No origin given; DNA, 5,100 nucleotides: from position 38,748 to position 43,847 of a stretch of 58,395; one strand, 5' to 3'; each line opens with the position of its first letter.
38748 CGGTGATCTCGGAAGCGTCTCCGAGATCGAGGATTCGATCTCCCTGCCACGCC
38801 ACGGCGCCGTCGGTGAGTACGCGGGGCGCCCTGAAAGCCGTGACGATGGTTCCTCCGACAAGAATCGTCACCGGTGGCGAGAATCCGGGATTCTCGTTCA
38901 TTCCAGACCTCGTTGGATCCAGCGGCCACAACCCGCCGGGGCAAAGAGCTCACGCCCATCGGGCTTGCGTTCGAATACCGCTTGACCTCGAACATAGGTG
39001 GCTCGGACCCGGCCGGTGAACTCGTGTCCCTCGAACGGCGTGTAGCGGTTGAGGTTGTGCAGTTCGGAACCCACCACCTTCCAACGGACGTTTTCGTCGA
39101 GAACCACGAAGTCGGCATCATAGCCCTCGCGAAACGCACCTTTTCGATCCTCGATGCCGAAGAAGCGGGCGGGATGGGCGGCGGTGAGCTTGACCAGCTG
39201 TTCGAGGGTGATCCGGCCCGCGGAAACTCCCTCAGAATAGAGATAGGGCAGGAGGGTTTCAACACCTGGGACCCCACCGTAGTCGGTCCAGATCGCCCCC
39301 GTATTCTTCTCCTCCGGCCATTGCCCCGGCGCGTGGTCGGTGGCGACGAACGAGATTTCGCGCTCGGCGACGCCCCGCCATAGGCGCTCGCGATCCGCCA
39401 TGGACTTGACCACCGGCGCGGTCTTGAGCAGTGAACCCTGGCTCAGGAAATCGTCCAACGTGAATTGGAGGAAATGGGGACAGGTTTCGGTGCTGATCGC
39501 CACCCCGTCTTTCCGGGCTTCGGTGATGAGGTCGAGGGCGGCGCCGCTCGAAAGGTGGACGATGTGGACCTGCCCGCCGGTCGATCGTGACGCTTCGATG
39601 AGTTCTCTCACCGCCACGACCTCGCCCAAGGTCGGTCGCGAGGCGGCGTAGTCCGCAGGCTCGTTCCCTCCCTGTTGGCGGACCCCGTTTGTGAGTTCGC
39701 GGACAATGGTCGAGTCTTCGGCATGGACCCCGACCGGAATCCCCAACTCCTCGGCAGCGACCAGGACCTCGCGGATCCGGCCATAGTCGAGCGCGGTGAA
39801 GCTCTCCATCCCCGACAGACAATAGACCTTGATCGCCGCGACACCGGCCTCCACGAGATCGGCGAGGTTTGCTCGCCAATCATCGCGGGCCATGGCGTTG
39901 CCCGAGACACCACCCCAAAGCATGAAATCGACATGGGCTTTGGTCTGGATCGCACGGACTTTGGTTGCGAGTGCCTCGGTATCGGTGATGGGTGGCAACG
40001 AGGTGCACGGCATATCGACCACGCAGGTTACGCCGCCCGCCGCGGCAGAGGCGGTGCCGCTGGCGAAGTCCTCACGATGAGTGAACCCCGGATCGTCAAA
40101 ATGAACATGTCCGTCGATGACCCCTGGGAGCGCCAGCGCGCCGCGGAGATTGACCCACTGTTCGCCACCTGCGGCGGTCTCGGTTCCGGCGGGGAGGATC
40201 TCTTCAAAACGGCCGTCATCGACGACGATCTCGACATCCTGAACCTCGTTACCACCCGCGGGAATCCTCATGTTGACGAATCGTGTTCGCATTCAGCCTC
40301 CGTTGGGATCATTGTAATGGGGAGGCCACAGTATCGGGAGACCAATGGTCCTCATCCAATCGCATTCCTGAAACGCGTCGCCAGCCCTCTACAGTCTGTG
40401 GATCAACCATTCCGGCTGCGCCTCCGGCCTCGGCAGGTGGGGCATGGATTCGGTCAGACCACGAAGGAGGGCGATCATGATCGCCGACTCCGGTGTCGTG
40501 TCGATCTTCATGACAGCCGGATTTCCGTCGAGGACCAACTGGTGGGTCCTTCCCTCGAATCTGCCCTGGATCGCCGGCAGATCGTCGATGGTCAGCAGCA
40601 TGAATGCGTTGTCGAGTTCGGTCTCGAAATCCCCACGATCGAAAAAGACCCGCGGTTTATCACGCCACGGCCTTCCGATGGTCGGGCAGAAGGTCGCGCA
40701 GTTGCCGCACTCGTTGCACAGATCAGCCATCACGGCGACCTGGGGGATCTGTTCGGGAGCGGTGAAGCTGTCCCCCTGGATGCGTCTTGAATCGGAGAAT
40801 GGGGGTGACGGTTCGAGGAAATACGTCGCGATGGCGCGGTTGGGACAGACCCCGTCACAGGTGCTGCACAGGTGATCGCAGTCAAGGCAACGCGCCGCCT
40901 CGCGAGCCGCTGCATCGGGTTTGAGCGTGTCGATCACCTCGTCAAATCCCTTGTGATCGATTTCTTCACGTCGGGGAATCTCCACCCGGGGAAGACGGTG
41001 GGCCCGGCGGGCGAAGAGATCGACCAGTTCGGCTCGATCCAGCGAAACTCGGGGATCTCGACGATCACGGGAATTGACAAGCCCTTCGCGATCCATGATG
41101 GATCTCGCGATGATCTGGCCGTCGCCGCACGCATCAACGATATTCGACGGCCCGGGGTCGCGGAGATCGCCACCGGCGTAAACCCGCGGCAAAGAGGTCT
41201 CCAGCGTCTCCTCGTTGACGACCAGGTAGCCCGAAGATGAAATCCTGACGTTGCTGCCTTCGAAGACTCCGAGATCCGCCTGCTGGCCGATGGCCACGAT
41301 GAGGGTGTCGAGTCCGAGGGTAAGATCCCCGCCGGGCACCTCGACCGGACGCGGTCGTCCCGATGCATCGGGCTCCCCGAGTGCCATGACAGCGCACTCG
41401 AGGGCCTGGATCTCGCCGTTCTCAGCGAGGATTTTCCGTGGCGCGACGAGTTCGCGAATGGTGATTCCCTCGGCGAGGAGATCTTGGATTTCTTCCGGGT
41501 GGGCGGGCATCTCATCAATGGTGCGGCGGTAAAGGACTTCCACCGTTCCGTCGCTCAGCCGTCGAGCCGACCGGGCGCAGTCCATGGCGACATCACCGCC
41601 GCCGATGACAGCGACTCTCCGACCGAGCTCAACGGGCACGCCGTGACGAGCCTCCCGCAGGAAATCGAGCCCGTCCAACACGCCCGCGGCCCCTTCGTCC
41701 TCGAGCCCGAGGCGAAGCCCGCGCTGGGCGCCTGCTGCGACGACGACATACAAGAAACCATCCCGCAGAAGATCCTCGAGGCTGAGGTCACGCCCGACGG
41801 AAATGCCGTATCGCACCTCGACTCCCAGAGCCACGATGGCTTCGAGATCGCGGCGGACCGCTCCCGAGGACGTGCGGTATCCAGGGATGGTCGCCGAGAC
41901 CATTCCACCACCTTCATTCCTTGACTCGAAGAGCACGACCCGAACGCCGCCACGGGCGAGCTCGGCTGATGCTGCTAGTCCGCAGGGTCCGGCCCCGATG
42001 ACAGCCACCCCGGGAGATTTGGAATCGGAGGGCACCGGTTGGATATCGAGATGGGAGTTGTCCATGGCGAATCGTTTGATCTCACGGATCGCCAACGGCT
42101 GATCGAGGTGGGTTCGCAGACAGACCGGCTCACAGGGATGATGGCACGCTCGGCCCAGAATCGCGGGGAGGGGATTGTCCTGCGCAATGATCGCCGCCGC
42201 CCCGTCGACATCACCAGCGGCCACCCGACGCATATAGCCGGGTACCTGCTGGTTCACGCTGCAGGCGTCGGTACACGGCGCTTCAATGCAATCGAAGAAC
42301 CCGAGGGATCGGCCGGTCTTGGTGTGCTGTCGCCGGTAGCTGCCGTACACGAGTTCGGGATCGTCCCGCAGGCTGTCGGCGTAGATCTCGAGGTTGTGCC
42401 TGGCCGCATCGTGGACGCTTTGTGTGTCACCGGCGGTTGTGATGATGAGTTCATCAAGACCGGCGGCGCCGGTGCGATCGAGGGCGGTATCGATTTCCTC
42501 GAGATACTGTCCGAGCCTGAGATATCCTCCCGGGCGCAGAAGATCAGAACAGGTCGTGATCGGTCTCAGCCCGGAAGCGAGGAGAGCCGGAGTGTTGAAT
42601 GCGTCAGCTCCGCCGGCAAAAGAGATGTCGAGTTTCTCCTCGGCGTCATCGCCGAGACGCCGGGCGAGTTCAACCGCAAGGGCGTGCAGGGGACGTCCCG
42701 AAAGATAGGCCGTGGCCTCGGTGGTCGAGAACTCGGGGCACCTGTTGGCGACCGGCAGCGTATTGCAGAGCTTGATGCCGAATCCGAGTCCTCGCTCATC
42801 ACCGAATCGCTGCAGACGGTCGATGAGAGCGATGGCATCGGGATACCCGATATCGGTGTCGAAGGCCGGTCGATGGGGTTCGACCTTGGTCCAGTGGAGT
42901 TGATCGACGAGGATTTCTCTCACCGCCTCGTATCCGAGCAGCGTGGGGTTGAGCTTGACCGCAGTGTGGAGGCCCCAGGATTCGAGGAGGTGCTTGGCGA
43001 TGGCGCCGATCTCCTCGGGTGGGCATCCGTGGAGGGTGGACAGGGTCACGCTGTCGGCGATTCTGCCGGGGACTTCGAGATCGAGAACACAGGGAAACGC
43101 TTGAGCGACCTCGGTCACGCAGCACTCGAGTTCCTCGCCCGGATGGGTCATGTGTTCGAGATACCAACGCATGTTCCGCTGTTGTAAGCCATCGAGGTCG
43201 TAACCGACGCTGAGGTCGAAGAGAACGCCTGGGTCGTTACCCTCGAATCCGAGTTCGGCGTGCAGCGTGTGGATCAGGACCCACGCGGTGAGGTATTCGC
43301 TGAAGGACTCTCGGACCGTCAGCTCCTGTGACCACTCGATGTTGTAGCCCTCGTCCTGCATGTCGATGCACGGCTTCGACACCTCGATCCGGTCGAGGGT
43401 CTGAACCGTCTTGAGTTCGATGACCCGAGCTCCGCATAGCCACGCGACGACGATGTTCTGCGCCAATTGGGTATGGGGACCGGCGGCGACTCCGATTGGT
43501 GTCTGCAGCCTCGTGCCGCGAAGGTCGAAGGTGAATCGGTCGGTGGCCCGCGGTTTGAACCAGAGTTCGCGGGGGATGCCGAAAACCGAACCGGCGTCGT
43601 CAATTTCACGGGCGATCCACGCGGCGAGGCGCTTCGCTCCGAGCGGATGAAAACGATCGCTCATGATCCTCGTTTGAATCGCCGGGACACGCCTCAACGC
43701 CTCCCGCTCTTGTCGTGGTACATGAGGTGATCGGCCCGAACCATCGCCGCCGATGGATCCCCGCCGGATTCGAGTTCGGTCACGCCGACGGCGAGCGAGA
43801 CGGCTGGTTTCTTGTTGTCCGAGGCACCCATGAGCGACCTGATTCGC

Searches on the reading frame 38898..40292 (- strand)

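Call 68: search_protein_families(library=pfam, proteins=[window:38898-40292:-], max_evalue=0.00001)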
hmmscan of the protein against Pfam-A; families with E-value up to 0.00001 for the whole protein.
window:38898-40292:- (464 aa): 2 families
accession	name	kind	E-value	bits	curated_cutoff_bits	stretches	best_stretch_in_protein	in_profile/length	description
PF01979.26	Amidohydro_1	-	1.2e-24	87.6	25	1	54-439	2-345/345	Amidohydrolase family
PF07969.17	Amidohydro_3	-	6.4e-18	65.9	29.7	1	360-440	406-472/472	Amidohydrolase family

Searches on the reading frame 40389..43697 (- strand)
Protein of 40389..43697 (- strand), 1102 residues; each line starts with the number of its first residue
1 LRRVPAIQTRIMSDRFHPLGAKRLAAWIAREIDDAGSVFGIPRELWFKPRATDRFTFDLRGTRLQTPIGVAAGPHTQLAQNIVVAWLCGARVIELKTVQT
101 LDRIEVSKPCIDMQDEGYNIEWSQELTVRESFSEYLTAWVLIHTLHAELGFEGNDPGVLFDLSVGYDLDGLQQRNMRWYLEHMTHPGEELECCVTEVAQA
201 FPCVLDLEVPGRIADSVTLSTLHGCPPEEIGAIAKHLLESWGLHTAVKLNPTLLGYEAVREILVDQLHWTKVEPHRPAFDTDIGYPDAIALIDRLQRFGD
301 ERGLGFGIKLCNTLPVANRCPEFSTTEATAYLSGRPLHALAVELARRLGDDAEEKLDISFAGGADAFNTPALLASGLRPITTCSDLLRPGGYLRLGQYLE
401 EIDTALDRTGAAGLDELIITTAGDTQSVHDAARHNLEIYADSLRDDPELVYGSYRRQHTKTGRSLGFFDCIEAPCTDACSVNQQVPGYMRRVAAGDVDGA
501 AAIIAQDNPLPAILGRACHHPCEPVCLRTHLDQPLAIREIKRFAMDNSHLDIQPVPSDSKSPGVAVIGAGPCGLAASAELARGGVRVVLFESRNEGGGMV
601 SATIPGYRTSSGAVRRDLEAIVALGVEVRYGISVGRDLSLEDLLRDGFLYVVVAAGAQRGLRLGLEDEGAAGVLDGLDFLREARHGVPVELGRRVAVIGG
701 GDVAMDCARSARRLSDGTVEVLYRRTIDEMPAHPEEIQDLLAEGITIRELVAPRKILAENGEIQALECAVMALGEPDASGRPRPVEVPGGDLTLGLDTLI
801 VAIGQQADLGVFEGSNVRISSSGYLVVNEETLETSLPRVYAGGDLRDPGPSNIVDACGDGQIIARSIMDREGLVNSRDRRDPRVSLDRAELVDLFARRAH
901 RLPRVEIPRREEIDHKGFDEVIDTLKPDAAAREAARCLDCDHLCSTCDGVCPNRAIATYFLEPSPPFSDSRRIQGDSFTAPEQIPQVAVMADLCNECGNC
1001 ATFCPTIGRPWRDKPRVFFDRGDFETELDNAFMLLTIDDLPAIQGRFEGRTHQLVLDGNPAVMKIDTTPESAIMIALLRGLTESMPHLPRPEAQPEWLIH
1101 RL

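Call 68: search_protein_families(library=pfam, proteins=[window:40389-43697:-], max_evalue=0.00001)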
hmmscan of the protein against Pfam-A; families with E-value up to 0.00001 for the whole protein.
window:40389-43697:- (1102 aa): 4 families
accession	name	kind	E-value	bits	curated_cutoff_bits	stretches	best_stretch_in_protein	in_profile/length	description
PF07992.20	Pyr_redox_2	-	1.1e-25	91.1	26.1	1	564-859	3-290/291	Pyridine nucleotide-disulphide oxidoreductase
PF14691.11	Fer4_20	-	5.6e-22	78.1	25.8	1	469-548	26-108/113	Dihydroprymidine dehydrogenase domain II, 4Fe-4S cluster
PF13738.12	Pyr_redox_3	-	1.8e-09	37.7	30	0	692-843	164-305/305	Pyridine nucleotide-disulphide oxidoreductase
PF13450.12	NAD_binding_8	-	2.3e-06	28.2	21.9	1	566-608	1-44/68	NAD(P)-binding Rossmann-like domain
